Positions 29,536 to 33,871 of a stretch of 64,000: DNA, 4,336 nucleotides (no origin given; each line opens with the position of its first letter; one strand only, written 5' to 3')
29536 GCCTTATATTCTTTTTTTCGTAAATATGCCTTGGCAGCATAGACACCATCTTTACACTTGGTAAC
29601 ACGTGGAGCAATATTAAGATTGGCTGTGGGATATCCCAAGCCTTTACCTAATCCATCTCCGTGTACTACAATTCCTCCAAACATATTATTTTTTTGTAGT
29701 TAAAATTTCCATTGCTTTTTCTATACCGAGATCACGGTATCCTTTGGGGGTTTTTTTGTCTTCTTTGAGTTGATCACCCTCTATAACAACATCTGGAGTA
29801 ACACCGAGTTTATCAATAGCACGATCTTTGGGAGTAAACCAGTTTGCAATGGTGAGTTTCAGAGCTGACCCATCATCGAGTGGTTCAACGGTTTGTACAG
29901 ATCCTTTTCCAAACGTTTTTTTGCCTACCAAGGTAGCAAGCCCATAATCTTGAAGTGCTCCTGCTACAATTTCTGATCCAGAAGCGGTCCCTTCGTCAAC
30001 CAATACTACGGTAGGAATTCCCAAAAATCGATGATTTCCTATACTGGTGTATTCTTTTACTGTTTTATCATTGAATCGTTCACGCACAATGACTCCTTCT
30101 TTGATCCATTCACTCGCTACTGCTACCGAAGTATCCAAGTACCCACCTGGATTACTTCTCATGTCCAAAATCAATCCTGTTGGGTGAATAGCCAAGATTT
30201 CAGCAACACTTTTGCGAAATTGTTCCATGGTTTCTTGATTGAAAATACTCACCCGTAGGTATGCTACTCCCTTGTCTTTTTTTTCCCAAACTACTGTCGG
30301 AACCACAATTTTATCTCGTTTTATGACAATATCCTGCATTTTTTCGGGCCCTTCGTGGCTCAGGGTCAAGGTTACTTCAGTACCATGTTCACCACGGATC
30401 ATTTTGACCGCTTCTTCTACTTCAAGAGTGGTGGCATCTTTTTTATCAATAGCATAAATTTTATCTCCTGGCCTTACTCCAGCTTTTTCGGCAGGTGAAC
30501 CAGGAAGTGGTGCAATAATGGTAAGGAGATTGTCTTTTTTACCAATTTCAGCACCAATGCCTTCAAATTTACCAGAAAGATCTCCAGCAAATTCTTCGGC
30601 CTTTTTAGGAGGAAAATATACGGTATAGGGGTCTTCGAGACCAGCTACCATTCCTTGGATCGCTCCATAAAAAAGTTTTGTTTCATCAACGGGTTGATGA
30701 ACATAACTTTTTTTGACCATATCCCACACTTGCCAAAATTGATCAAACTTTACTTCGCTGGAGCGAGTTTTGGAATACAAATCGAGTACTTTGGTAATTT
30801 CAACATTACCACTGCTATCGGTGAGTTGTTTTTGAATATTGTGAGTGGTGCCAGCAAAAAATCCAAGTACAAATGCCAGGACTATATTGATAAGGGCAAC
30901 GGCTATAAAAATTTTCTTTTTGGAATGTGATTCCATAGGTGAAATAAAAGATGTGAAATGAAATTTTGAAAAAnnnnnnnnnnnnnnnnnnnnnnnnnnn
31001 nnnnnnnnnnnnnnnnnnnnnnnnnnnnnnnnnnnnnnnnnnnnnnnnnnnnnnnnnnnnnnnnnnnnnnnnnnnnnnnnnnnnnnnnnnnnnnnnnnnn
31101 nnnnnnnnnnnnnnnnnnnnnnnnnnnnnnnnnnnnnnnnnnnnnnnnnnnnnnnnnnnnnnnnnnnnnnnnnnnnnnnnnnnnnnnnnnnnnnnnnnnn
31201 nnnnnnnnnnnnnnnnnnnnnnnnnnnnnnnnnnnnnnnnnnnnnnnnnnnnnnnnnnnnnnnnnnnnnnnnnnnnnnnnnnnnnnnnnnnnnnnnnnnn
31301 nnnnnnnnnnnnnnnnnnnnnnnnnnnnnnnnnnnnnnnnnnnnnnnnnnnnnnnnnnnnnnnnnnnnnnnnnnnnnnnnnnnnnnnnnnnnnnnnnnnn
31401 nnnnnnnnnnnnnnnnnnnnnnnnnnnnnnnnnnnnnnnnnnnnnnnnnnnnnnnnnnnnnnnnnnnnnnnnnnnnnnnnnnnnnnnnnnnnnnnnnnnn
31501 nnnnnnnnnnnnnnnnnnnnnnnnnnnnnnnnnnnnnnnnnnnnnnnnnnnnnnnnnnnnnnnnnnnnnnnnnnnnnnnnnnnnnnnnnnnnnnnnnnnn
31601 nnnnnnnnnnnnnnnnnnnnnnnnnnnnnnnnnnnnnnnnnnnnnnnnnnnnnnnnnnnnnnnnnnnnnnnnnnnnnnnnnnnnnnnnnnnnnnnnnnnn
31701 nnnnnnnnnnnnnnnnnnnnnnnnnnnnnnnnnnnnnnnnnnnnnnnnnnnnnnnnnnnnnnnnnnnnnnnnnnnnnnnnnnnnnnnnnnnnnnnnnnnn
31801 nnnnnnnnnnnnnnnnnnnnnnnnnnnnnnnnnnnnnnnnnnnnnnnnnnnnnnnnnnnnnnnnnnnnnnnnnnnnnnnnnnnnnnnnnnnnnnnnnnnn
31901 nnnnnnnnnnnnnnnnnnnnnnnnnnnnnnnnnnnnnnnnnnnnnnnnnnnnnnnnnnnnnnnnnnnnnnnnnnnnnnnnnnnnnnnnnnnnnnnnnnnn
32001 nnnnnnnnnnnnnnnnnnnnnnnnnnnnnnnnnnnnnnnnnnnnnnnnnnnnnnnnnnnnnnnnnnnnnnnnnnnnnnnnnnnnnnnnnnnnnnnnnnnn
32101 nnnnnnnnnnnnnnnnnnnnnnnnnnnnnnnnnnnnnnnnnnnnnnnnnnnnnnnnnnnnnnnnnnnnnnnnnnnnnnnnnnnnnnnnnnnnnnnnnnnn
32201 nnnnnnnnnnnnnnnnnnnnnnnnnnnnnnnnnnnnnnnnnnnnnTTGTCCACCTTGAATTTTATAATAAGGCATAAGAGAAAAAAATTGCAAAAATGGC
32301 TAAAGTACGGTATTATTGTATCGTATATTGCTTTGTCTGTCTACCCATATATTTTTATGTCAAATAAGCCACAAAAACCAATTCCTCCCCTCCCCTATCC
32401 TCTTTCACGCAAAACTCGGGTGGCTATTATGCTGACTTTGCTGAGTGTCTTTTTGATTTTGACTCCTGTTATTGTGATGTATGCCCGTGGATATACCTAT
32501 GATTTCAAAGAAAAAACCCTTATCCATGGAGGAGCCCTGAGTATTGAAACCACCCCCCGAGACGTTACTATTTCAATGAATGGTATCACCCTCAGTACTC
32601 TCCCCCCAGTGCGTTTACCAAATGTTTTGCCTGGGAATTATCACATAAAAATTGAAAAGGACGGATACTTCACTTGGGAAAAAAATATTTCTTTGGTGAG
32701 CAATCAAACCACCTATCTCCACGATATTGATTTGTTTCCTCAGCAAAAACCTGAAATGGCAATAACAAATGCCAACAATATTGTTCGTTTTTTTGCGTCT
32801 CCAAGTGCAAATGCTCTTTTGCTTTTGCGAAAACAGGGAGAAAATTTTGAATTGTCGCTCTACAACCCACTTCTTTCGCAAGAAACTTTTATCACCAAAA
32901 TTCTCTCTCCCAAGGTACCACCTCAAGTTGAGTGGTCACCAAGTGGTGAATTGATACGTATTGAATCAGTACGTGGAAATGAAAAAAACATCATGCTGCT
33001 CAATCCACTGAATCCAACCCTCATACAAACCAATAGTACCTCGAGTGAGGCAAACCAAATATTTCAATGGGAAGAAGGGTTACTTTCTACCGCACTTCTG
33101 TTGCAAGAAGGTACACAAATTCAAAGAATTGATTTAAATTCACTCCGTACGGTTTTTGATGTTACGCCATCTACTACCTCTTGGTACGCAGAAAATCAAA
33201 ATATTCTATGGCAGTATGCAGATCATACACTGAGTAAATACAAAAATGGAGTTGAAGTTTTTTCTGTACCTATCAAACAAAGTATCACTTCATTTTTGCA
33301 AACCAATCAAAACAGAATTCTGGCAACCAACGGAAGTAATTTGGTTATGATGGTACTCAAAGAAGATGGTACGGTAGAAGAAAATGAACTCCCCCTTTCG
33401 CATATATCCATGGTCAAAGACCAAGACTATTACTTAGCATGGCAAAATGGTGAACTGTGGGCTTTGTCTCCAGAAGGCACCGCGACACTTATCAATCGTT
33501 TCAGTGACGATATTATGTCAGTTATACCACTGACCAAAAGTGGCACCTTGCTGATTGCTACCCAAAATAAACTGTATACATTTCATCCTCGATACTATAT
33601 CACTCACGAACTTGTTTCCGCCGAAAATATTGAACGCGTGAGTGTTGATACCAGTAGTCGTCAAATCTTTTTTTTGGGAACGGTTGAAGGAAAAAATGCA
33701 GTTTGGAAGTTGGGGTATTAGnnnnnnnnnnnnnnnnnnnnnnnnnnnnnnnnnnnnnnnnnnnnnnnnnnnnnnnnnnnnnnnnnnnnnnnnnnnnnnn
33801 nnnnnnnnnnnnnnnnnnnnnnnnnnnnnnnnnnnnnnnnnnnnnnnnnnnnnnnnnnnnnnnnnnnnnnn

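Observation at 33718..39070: Orphan 1721-aa giant protein with a small coiled-coil ORF and hairpin immediately upstream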

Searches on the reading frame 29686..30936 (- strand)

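Call 6: search_protein_families(library=pfam, proteins=[window:29686-30936:-], max_evalue=0.01)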
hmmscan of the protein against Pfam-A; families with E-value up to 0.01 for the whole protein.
window:29686-30936:- (416 aa): 6 families
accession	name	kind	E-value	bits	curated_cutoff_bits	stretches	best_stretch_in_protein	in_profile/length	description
PF03572.23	Peptidase_S41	-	2.3e-48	164.3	24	1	224-384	2-164/165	Peptidase family S41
PF22694.1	CtpB_N-like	-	1.9e-13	51.1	27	1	41-108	18-81/85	Activating protease CtpB N-terminal domain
PF17820.7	PDZ_6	-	1e-12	48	27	1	142-192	4-52/54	PDZ domain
PF00595.29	PDZ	-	5.1e-11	43.2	23.2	1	126-192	11-80/81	PDZ domain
PF13180.12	PDZ_2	-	1.6e-07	32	27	1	127-199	3-74/80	PDZ domain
PF14685.13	PDZ_Tricorn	-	0.0019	18.6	25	1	146-204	30-87/88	Tricorn protease PDZ domain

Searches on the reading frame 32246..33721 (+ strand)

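Call 6: search_protein_families(library=pfam, proteins=[window:32246-33721:+], max_evalue=0.01)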
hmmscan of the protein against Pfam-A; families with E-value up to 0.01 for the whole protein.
window:32246-33721:+ (491 aa): 2 families
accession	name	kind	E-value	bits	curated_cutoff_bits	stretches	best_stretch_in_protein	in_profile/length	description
PF08308.17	PEGA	-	3.9e-09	36.7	20.8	1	96-158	2-63/71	PEGA domain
PF13620.12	CarboxypepD_reg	-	0.0054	17.5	32.3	0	123-163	41-81/82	Carboxypeptidase regulatory-like domain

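Call 76: search_protein_families(library=ncbifam, proteins=[window:32246-33721:+], max_evalue=0.1)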
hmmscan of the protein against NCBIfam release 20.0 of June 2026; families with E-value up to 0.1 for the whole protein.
window:32246-33721:+ (491 aa): 0 families
